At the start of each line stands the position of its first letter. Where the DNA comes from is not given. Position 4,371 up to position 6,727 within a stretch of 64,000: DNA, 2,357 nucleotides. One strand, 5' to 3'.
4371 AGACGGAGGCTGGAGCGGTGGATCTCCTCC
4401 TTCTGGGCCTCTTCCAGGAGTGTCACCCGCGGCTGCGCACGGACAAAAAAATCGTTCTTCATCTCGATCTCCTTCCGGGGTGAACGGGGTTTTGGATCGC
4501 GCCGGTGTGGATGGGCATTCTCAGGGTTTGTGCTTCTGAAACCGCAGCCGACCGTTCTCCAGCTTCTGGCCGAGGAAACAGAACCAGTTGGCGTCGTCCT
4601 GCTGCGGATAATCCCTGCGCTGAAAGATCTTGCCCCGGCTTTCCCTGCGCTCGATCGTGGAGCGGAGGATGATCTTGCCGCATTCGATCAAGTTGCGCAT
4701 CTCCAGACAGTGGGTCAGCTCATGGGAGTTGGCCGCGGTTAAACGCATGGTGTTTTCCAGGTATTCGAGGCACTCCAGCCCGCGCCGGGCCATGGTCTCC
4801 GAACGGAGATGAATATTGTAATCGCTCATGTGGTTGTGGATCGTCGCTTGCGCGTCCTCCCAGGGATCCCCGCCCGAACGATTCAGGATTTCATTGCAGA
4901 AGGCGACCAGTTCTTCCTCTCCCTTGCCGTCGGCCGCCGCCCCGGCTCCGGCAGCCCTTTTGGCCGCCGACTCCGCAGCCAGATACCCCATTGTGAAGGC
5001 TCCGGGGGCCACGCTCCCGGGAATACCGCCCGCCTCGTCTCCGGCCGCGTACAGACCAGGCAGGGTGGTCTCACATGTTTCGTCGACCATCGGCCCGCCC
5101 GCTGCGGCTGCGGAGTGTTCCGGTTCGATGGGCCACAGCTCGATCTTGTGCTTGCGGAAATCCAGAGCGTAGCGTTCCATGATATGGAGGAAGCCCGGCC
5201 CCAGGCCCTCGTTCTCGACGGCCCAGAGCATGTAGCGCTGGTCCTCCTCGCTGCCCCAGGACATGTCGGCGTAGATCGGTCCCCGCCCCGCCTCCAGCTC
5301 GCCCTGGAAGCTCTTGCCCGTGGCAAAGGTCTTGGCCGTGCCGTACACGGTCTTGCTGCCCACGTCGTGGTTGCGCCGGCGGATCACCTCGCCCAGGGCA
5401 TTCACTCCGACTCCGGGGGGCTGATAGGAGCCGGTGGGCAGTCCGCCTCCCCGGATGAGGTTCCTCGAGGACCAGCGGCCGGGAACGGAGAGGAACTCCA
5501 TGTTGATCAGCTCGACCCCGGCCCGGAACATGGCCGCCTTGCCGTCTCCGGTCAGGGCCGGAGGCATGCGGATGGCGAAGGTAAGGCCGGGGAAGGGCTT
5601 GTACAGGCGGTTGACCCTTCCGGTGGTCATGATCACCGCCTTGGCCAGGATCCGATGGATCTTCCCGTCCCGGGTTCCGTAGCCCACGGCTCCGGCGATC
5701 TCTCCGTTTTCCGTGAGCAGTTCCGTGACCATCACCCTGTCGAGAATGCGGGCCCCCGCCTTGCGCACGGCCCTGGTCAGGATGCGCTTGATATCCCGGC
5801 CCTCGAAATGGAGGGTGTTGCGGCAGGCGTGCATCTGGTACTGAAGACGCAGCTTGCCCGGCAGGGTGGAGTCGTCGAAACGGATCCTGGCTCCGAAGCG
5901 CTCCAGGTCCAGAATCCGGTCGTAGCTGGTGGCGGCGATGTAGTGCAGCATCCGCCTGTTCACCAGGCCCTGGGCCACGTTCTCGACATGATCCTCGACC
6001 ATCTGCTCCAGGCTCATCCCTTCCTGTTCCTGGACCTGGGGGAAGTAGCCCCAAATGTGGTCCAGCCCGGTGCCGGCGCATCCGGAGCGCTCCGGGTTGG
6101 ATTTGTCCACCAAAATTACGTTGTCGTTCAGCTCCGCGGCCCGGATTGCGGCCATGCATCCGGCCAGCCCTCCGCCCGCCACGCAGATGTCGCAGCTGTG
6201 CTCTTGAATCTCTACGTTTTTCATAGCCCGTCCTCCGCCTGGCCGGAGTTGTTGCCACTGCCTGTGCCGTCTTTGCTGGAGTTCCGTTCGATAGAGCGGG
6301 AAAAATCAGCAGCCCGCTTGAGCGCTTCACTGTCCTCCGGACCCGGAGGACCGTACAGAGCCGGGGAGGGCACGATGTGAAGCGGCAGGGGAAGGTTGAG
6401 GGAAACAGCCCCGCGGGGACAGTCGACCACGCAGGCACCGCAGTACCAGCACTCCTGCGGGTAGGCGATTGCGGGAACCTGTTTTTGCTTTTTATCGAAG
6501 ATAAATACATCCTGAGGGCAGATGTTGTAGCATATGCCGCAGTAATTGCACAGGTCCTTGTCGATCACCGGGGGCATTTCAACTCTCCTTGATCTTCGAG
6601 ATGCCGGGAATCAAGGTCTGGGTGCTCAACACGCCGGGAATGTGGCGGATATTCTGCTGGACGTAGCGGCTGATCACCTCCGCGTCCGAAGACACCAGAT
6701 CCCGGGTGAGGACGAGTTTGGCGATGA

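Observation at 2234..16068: Divergent double-MttB locus with no corrinoid partner, wired to an AprAB-like flavoprotein/ferredoxin pair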

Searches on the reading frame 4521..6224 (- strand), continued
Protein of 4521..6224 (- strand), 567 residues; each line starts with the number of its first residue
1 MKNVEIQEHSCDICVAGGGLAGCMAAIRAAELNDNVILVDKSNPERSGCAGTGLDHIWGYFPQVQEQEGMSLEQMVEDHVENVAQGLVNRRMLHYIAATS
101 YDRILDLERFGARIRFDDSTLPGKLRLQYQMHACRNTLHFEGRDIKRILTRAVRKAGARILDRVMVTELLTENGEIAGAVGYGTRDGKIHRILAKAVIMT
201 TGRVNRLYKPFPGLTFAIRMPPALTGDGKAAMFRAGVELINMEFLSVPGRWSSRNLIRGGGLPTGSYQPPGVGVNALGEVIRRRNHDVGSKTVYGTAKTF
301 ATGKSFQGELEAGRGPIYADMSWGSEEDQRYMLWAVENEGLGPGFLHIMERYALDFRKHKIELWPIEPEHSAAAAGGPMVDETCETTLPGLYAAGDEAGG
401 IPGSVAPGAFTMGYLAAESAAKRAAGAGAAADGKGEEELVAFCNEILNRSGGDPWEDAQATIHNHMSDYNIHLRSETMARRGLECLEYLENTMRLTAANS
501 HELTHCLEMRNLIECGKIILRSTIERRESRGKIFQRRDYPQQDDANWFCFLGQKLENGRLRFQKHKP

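Call 46: find_encoding_contigs(protein=P0124, flank=10000, max_places=3)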
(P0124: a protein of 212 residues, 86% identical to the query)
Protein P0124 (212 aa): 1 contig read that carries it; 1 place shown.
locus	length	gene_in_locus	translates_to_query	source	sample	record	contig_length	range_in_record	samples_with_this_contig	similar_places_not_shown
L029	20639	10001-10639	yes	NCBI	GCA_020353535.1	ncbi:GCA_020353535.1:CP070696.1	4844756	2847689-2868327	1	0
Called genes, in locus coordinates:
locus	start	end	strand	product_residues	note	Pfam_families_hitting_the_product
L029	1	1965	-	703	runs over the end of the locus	PF02629:CoA_binding (weak), PF13380:CoA_binding_2, PF13607:Succ_CoA_lig, PF19045:Ligase_CoA_2, PF13549:ATP-grasp_5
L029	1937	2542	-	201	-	PF01558:POR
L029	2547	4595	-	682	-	PF01855:POR_N, PF02775:TPP_enzyme_C, PF12837:Fer4_6 (faint)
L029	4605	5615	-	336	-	PF00389:2-Hacid_dh, PF02826:2-Hacid_dh_C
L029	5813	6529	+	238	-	PF13549:ATP-grasp_5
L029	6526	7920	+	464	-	PF02629:CoA_binding (weak), PF13380:CoA_binding_2, PF13607:Succ_CoA_lig, PF19045:Ligase_CoA_2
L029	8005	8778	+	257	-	PF09339:HTH_IclR, PF01614:IclR_C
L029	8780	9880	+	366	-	PF00155:Aminotran_1_2, PF00266:Aminotran_5 (weak)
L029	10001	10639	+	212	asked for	PF02607:B12-binding_2, PF02310:B12-binding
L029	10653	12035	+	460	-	PF05369:MtmB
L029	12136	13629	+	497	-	PF06253:MTTB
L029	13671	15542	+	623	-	PF01855:POR_N, PF12797:Fer4_2 (faint), PF02775:TPP_enzyme_C, PF14697:Fer4_21 (weak), PF00037:Fer4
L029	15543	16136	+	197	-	PF01558:POR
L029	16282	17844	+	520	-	PF00496:SBP_bac_5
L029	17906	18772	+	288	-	PF12911:OppC_N, PF00528:BPD_transp_1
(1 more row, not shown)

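Call 68: find_related_loci(query=A1, collection=metagenome_contigs, flank=10000)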
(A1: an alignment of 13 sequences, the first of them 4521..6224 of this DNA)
Query A1 (567 aa) in metagenome_contigs; peptide patterns used: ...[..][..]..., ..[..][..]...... (x = any residue, [..] = any of these).
125 stretches matched a pattern; 65 encode a relative of the query (tblastn E <= 1e-3); 65 distinct loci.
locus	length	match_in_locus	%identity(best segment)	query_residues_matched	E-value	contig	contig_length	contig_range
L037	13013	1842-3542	100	1-567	0e+0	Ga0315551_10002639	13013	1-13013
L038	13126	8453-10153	93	1-567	0e+0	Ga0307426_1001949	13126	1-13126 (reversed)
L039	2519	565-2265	91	1-567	0e+0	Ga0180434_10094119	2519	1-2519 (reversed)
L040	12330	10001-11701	91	1-567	0e+0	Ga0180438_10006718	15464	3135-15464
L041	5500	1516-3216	91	1-567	0e+0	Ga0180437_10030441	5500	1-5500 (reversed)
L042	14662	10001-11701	89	1-567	0e+0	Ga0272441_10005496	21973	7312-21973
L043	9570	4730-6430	88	1-567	0e+0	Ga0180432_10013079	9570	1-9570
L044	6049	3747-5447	89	1-567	0e+0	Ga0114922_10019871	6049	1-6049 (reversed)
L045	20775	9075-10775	89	1-567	0e+0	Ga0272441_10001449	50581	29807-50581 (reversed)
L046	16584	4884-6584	85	1-567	0e+0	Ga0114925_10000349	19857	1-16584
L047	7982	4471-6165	88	1-565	0e+0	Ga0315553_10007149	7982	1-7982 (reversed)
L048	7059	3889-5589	83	1-567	0e+0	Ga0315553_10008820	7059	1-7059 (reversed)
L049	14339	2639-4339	84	1-567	0e+0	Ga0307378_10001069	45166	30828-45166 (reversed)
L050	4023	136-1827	81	1-564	0e+0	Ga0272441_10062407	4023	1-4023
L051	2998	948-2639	81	1-564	0e+0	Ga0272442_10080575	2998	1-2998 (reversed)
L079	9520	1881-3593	45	2-564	4e-155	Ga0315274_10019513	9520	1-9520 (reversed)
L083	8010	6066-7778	44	2-564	2e-151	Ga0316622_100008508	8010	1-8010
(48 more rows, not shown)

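Call 74: search_protein_families(library=pfam, proteins=[L079:227-1453:-, L079:1359-1829:+, L079:4509-5288:+, L079:5298-7169:+, L079:7324-7950:+, L079:7947-9326:+, L083:764-1585:+, L083:1554-2996:+, L083:3048-4124:-, L083:4217-5455:-], max_evalue=0.0001)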
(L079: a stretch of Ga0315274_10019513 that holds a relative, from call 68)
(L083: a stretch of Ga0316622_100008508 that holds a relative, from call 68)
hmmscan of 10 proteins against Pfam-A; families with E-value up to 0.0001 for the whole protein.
L079:227-1453:- (408 aa): 2 families
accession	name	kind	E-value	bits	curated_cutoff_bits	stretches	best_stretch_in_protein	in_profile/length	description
PF01546.33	Peptidase_M20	-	4.8e-39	134.8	24.6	1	75-389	1-204/206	Peptidase family M20/M25/M40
PF07687.19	M20_dimer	-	5.3e-12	46.1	21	1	187-281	5-99/107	Peptidase dimerisation domain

L079:1359-1829:+ (156 aa): 0 families

L079:4509-5288:+ (259 aa): 2 families
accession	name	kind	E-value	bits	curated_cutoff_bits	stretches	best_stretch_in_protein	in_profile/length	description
PF01614.24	IclR_C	-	1.2e-51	175.1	24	1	80-252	1-173/174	Bacterial transcriptional regulator IclR C-terminal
PF09339.16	HTH_IclR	-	3.1e-13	49.7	22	1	13-64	1-52/52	IclR helix-turn-helix domain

L079:5298-7169:+ (623 aa): 4 families
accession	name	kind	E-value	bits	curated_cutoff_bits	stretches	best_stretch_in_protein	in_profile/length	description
PF02775.26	TPP_enzyme_C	-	8.2e-21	74.8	21.9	1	408-549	2-150/151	Thiamine pyrophosphate enzyme, C-terminal TPP binding domain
PF00037.32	Fer4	-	4.4e-07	29.9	21.1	1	602-623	2-23/24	4Fe-4S binding domain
PF01855.24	POR_N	-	2.4e-06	27.9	27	1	27-171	2-151/231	Pyruvate flavodoxin/ferredoxin oxidoreductase, thiamine diP-bdg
PF14697.11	Fer4_21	-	4e-05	24.1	35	1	569-622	3-56/59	4Fe-4S dicluster domain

L079:7324-7950:+ (208 aa): 1 family
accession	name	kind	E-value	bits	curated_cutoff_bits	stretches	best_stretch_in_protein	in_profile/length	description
PF01558.24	POR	-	2e-33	116.4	27.4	1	12-190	1-173/173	Pyruvate ferredoxin/flavodoxin oxidoreductase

L079:7947-9326:+ (459 aa): 3 families
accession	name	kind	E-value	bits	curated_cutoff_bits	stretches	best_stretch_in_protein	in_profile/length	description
PF13607.11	Succ_CoA_lig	-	4.9e-60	201.7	27.4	1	153-288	1-136/138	Succinyl-CoA ligase like flavodoxin domain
PF13380.12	CoA_binding_2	-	9e-21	74.9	22.8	1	21-138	7-115/116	CoA binding domain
PF02629.25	CoA_binding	-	7.7e-10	39.8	22.3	1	17-104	6-97/97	CoA binding domain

L083:764-1585:+ (273 aa): 1 family
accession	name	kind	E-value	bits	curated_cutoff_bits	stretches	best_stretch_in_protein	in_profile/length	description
PF00528.27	BPD_transp_1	-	4.4e-19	69.4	26.4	1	80-260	2-182/184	Binding-protein-dependent transport system inner membrane component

L083:1554-2996:+ (480 aa): 2 families
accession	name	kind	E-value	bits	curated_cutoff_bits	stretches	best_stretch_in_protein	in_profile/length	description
PF02913.24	FAD-oxidase_C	-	1.2e-62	212.3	21.2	1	238-478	2-248/248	FAD linked oxidases, C-terminal domain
PF01565.28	FAD_binding_4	-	1.2e-45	155.1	26.4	1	62-201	1-139/139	FAD binding domain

L083:3048-4124:- (358 aa): 2 families
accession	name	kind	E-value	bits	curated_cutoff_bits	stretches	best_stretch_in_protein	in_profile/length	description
PF13416.11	SBP_bac_8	-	1.2e-30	107.7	27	1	63-313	2-267/279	Bacterial extracellular solute-binding protein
PF01547.30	SBP_bac_1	-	6.4e-07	30.1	26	1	141-295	111-306/307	Bacterial extracellular solute-binding protein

L083:4217-5455:- (412 aa): 2 families
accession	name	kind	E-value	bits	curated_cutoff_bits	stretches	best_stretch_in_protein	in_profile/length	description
PF01546.33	Peptidase_M20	-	1.2e-38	133.5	24.6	1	79-393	1-204/206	Peptidase family M20/M25/M40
PF07687.19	M20_dimer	-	6.7e-11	42.5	21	1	191-285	5-99/107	Peptidase dimerisation domain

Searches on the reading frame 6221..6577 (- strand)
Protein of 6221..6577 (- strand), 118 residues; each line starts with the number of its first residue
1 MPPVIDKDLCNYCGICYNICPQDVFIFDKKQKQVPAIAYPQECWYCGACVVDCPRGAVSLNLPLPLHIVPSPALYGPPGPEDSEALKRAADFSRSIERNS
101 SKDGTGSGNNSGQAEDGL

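Call 3: search_protein_families(library=pfam, proteins=[window:6221-6577:-], max_evalue=0.01)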
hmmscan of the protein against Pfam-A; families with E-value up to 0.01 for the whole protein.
window:6221-6577:- (118 aa): 12 families
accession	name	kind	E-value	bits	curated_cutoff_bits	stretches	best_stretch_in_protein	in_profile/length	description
PF00037.32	Fer4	-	1.4e-11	44.1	21.1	2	3-24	1-22/24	4Fe-4S binding domain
PF12838.12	Fer4_7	-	4.7e-08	33.8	27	1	10-57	2-52/52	4Fe-4S dicluster domain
PF13187.11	Fer4_9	-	1.3e-07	32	27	1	10-57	2-51/52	4Fe-4S dicluster domain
PF13237.11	Fer4_10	-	1.7e-06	28.3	25.5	1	3-54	2-53/53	4Fe-4S dicluster domain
PF12837.12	Fer4_6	-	8.5e-06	25.9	25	1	3-23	2-22/24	4Fe-4S binding domain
PF14697.11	Fer4_21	-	1.2e-05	25.8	35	1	4-58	2-57/59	4Fe-4S dicluster domain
PF13484.11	Fer4_16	-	3.6e-05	24.9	30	0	10-28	2-20/66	4Fe-4S double cluster binding domain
PF12800.12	Fer4_4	-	0.00045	20.8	24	0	8-22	2-16/17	4Fe-4S binding domain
PF12798.12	Fer4_3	-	0.0024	19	27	0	10-23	1-14/15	4Fe-4S binding domain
PF12797.12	Fer4_2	-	0.0052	17.1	24.5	1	2-21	2-21/22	4Fe-4S binding domain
PF13183.11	Fer4_8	-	0.0087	17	27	0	42-56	4-67/68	4Fe-4S dicluster domain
PF13459.11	Fer4_15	-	0.0088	17.2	22.4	1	4-33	2-30/66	4Fe-4S single cluster domain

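Call 10: search_protein_families(library=ncbifam, proteins=[window:6221-6577:-], max_evalue=0.001)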
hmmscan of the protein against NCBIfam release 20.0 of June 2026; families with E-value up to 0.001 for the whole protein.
window:6221-6577:- (118 aa): 44 families (the best 25 are shown)
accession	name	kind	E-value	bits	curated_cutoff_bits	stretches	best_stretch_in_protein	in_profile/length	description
NF043039.1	HgcAB_like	equivalog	1.4e-12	47.9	285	1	5-58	297-349/350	HgcAB-like fusion protein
NF040864.1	HgcB_ferredoxin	equivalog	9.3e-12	44.6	99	1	5-60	11-63/93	mercury methylation ferredoxin HgcB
NF006221.0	PRK08348.1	subfamily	2.6e-09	36.9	124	1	5-60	41-94/136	NADH-plastoquinone oxidoreductase subunit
NF042909.1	FMH_DH_FwdF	exception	2.3e-08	33.5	375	1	5-60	254-313/336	tungsten-dependent formylmethanofuran dehydrogenase subunit FwdF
TIGR02060.1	aprB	equivalog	2.9e-08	33.7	135.65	1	1-59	1-63/132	adenylyl-sulfate reductase subunit beta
NF040770.1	hetero_SS_HdrA2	exception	4.7e-08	31.6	1100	1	3-61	572-626/777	CoB-CoM heterodisulfide reductase HdrA2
NF005505.0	PRK07118.1-4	equivalog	1.6e-07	31.1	378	1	3-34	166-197/265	Fe-S cluster domain-containing protein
NF041836.1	rnfB_Methano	equivalog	4.9e-07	29.4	445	1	3-34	166-197/265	Rnf electron transport complex subunit RnfB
TIGR02179.1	PorD_KorD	subfamily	6.9e-07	29.3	60.05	1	2-60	19-74/78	2-oxoacid:acceptor oxidoreductase, delta subunit, pyruvate/2-ketoisovalerate family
NF007204.0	PRK09625.1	equivalog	8.8e-07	29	125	1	3-61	54-109/133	pyruvate flavodoxin oxidoreductase subunit delta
TIGR02700.1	flavo_MJ0208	hypoth_equivalog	3e-06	26.7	251.35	1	1-61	141-197/234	dihydromethanopterin reductase (acceptor)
TIGR02163.1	napH_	subfamily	3.1e-06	26.9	213.05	1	6-60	199-253/255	NapH/MauN family ferredoxin-type protein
NF045874.1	Vhu_polyferre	exception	3.5e-06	26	600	1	5-60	262-311/381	F420-non-reducing hydrogenase associated-polyferredoxin VhuB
NF038196.1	ferrodoxin_EFR1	subfamily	3.9e-06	27.1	75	1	7-60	183-231/242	EFR1 family ferrodoxin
TIGR00402.1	napF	equivalog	6.1e-06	26.2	102.2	1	9-63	36-89/149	ferredoxin-type protein NapF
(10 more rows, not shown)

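Call 43: search_solved_structures(query=window:6221-6577:-, max_evalue=0.001)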
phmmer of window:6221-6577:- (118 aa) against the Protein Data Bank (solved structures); distinct sequences matched with E-value up to 0.001: 27.
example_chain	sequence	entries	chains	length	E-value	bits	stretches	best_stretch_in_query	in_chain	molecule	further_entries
9sw6_G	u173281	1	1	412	2.8e-19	72.6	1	5-60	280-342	Polyferredoxin protein MvhB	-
9sw6_H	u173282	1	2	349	2e-18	69.9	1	4-60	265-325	Tungsten formylmethanofuran dehydrogenase, subunit F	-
5t5i_F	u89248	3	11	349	1.3e-17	67.2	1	4-60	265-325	Tungsten formylmethanofuran dehydrogenase subunit fwdF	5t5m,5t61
9sfi_O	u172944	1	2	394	3.2e-14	56.3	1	4-61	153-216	Ferredoxin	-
9sfi_T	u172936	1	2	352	6.4e-14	55.3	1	4-60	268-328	4Fe-4S ferredoxin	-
7bkb_K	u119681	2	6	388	4.4e-13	52.6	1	4-62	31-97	Formylmethanofuran dehydrogenase, subunit F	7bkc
9sfi_A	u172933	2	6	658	1.9e-09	40.8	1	4-61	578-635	CoB--CoM heterodisulfide reductase iron-sulfur subunit A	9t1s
5odc_A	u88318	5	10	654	2.8e-07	33.9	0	5-59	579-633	Heterodisulfide reductase, subunit A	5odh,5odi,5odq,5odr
8a8o_C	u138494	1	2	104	3.2e-07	33.6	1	6-62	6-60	Beta-subunit of the PAPS reductase from Methanothermococcus thermolithotrophicus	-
9eri_B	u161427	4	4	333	2.7e-06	30.7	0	10-60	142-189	Na(+)-translocating ferredoxin:NAD(+) oxidoreductase complex subunit B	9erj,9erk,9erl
8rvu_a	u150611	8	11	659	9.5e-06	28.9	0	4-59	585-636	H(2):CoB-CoM heterodisulfide,ferredoxin reductase subunit A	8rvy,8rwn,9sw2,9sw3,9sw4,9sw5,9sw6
8rvv_A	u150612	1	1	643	1.4e-05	28.4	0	4-59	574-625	H(2):CoB-CoM heterodisulfide,ferredoxin reductase subunit A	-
3gyx_B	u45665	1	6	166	1.8e-05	28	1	5-60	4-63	Adenylylsulfate Reductase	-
1jnr_B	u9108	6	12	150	2e-05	27.9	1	2-60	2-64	adenylylsulfate reductase | adenylylsulfate reductase, subunit B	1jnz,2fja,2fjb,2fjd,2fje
7bkb_A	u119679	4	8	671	2.5e-05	27.5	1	8-61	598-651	CoB--CoM heterodisulfide reductase iron-sulfur subunit A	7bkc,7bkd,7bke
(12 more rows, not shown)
